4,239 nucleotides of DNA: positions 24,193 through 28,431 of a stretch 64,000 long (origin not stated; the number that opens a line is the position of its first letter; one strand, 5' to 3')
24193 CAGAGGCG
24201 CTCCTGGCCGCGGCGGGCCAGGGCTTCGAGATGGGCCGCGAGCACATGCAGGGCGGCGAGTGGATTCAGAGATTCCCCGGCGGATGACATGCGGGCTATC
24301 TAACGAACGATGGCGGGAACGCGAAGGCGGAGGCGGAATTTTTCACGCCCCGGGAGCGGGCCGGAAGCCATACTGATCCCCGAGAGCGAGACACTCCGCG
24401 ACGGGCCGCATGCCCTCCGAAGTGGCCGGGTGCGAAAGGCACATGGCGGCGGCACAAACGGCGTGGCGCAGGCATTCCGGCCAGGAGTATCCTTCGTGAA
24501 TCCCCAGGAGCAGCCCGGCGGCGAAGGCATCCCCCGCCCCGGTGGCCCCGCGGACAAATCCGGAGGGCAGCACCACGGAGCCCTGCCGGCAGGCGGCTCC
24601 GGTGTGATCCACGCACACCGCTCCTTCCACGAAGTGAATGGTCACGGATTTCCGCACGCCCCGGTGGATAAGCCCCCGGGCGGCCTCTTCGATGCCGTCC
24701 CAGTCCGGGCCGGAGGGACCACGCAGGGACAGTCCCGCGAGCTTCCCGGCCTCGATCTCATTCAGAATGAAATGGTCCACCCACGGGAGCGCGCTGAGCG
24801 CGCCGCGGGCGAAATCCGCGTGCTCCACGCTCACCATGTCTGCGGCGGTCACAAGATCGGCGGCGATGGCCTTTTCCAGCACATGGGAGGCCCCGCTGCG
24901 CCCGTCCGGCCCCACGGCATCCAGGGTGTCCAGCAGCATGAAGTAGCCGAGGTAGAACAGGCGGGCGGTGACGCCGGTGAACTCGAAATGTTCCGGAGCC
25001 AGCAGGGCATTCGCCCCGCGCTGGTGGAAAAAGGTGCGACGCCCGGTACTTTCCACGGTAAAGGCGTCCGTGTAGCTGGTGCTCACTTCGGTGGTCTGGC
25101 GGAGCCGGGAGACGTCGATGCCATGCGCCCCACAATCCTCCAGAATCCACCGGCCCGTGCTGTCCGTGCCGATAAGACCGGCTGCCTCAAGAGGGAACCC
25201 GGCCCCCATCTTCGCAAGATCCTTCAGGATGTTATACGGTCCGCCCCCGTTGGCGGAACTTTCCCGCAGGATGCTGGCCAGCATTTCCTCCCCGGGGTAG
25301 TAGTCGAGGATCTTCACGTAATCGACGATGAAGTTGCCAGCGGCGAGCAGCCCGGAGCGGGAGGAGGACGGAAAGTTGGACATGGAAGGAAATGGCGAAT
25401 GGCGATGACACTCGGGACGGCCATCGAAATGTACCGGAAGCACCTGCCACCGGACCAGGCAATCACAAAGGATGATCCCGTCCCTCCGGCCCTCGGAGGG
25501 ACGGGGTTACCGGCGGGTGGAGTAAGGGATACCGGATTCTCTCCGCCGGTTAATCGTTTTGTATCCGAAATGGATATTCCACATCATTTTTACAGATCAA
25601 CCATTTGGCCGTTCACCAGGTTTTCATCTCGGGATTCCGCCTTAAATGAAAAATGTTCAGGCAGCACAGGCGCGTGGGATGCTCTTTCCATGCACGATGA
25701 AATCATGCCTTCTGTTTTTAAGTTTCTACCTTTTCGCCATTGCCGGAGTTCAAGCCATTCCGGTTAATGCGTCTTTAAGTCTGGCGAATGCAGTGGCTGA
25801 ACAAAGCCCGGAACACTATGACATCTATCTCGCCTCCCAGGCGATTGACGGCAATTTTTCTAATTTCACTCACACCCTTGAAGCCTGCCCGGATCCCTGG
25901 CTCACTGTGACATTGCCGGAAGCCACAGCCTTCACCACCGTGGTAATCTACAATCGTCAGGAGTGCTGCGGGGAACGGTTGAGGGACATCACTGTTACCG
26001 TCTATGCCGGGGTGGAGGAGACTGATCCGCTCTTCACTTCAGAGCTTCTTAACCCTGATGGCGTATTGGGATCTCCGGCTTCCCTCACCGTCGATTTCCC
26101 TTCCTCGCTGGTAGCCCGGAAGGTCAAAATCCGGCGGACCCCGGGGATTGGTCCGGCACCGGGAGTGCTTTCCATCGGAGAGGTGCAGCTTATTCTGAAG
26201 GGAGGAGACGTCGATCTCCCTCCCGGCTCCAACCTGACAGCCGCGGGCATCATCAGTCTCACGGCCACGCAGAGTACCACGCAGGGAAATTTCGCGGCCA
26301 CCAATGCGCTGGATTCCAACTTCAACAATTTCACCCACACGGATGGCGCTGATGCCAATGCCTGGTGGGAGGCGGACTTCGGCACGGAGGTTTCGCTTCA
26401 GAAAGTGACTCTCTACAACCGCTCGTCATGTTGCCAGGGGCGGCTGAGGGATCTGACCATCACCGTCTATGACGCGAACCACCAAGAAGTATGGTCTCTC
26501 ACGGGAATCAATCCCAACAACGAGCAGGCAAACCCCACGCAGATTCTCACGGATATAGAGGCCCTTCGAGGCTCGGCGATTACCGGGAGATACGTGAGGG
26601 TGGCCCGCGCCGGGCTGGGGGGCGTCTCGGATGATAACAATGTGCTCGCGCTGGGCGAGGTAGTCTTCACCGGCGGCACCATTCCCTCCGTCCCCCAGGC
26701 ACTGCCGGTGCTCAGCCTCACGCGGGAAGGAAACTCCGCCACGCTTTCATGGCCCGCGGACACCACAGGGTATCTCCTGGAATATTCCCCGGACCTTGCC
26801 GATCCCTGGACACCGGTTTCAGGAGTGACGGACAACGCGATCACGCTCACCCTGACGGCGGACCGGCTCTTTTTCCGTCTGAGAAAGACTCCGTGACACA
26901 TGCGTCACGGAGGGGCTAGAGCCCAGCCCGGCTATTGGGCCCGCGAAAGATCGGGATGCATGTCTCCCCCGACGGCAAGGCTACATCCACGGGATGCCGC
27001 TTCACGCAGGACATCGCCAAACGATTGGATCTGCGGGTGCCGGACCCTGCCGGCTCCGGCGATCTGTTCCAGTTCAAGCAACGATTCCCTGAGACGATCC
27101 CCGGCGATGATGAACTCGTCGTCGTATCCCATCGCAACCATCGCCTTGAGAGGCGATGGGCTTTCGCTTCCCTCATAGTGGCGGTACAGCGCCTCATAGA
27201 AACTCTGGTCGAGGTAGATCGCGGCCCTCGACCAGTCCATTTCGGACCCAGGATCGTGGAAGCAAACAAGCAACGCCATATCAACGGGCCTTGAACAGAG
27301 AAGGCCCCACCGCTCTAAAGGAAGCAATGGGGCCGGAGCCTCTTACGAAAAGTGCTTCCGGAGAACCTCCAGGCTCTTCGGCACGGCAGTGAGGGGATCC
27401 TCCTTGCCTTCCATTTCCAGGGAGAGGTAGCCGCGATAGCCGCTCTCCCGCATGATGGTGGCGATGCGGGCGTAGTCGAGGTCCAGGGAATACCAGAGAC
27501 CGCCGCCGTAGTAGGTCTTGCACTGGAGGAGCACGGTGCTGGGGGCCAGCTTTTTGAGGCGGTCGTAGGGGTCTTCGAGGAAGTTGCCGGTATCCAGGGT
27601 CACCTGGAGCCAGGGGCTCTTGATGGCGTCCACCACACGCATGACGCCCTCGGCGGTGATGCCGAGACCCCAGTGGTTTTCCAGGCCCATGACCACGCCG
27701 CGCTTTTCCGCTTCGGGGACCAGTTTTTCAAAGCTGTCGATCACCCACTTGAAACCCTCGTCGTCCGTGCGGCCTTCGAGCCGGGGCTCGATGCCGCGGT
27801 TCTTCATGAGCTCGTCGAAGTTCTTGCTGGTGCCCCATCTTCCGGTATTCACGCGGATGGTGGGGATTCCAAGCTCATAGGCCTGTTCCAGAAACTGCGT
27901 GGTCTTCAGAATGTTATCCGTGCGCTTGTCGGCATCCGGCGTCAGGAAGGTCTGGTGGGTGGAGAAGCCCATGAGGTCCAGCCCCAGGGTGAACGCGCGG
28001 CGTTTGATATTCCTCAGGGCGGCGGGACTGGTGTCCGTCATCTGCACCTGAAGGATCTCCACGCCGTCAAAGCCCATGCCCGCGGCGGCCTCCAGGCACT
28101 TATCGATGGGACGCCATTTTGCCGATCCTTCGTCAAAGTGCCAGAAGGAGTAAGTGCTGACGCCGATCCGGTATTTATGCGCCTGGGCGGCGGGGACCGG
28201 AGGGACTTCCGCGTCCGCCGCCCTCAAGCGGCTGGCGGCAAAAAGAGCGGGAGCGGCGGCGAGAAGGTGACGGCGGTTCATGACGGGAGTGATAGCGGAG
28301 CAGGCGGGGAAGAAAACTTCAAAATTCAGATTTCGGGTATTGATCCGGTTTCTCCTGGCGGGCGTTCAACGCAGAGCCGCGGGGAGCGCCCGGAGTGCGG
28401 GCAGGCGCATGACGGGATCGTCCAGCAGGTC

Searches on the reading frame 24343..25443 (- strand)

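Call 23: search_protein_families(library=pfam, proteins=[window:24343-25443:-], max_evalue=0.001)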
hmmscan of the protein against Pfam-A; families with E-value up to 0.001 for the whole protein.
window:24343-25443:- (366 aa): 1 family
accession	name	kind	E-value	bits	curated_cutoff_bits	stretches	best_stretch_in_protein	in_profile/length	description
PF00294.29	PfkB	-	7e-27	95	25.8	1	62-343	32-297/302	pfkB family carbohydrate kinase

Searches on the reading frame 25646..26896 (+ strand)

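Call 23: search_protein_families(library=pfam, proteins=[window:25646-26896:+], max_evalue=0.001)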
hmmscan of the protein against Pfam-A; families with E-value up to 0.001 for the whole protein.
window:25646-26896:+ (416 aa): 2 families
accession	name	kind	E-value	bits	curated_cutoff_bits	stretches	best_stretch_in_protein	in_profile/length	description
PF22633.2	F5_F8_type_C_2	-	4.5e-28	98.1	27.8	2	220-319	1-91/91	NedA-like, galactose-binding domain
PF00754.31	F5_F8_type_C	-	2.1e-23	83.3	28.2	2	207-319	2-110/127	F5/8 type C domain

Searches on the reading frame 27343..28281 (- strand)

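Call 23: search_protein_families(library=pfam, proteins=[window:27343-28281:-], max_evalue=0.001)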
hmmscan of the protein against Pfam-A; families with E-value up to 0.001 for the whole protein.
window:27343-28281:- (312 aa): 1 family
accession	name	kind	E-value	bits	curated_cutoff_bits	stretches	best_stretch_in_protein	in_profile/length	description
PF01261.30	AP_endonuc_2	-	6e-34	118.3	31.1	1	63-309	1-248/249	Xylose isomerase-like TIM barrel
